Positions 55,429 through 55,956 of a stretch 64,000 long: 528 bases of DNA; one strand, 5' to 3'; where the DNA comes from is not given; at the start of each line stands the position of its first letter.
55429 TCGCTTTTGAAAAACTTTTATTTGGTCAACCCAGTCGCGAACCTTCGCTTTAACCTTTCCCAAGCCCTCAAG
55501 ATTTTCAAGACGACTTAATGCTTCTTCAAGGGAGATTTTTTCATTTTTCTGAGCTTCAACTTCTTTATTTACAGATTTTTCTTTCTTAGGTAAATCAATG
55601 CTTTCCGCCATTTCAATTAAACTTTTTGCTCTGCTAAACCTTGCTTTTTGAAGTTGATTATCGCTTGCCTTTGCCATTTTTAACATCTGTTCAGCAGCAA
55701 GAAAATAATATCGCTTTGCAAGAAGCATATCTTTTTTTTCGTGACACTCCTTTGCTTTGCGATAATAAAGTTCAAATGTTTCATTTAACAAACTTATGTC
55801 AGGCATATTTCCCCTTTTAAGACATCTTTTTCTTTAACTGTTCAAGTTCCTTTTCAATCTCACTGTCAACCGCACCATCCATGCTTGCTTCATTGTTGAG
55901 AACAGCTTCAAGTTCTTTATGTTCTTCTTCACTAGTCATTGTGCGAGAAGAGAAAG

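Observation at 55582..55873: Matching MIT domain and MIM1-like tail on adjacent gene products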

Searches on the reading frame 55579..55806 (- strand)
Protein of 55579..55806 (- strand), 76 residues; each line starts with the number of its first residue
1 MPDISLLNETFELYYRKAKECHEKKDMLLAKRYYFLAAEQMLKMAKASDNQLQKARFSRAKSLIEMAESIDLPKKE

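Call 53: search_solved_structures(query=A6, max_evalue=10, show_alignments=5)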
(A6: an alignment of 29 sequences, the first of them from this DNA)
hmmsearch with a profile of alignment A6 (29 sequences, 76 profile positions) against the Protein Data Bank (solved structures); distinct sequences matched with E-value up to 10: 11.
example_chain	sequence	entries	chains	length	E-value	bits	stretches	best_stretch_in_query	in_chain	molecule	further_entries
6k0a_G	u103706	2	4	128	0.0059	19.8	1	6-44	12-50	Ribonuclease P protein component 4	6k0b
2mpk_A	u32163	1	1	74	0.0095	19.1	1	16-71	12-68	Chitin synthase 1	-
2jpu_A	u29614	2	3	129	0.028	17.6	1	10-44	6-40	Orf c02003 protein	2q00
5jno_B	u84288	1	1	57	0.038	17.2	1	13-38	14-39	DNA excision repair protein ERCC-6-like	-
9mni_A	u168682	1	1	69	0.19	15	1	14-75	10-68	De novo designed minibinder - dC2_050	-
1yxr_A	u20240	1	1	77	0.3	14.3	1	15-71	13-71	vacuolar protein sorting factor 4A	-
2jq9_A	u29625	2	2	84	0.48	13.7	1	15-72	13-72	Vacuolar protein sorting-associating protein 4A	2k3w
9s82_A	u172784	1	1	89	0.51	13.6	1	16-70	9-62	JUBO2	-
3rf1_A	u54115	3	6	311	0.84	12.9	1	2-40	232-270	Glycyl-tRNA synthetase alpha subunit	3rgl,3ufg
8ket_C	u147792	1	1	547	7.9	9.8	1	10-39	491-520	Protein sel-1 homolog 1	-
8fbj_A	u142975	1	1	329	9.9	9.5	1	4-72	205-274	KWOCA_60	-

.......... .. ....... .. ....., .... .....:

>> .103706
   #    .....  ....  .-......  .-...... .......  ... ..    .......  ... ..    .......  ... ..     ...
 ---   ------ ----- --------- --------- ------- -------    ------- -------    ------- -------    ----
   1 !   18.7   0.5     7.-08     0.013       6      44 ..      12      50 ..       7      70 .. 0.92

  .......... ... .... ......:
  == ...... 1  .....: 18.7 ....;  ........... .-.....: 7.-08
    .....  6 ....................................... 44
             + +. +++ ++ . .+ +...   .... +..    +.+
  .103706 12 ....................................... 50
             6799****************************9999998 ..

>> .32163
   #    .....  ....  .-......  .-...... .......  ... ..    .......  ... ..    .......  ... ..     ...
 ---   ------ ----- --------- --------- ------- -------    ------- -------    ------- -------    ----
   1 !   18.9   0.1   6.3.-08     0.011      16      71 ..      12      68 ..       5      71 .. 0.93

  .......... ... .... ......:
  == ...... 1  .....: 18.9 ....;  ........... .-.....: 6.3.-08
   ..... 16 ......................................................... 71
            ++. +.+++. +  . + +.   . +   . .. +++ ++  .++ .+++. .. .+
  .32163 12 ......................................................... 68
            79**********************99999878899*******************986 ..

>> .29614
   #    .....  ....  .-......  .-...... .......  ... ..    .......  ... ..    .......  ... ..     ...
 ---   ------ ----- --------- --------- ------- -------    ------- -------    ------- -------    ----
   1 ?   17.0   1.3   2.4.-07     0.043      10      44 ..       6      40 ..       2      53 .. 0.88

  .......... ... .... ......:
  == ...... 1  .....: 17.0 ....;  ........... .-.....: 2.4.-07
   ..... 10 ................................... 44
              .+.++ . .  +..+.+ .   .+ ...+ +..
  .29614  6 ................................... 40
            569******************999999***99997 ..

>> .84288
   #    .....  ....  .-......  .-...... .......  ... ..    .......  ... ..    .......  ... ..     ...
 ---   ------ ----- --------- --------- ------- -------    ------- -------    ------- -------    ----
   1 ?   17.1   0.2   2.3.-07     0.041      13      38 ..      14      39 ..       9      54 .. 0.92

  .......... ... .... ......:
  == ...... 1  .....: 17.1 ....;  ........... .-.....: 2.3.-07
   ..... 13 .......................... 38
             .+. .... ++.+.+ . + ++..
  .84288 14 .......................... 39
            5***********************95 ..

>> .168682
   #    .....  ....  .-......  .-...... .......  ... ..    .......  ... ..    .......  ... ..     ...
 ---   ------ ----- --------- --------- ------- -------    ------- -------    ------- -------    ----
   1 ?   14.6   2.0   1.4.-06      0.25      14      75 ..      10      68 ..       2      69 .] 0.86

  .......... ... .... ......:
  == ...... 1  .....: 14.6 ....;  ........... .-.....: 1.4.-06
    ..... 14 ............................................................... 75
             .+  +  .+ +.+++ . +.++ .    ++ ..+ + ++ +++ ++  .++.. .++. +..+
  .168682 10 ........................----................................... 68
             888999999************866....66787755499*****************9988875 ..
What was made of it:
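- Full-length profile matches go to two bona fide MIT domains (call 53).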
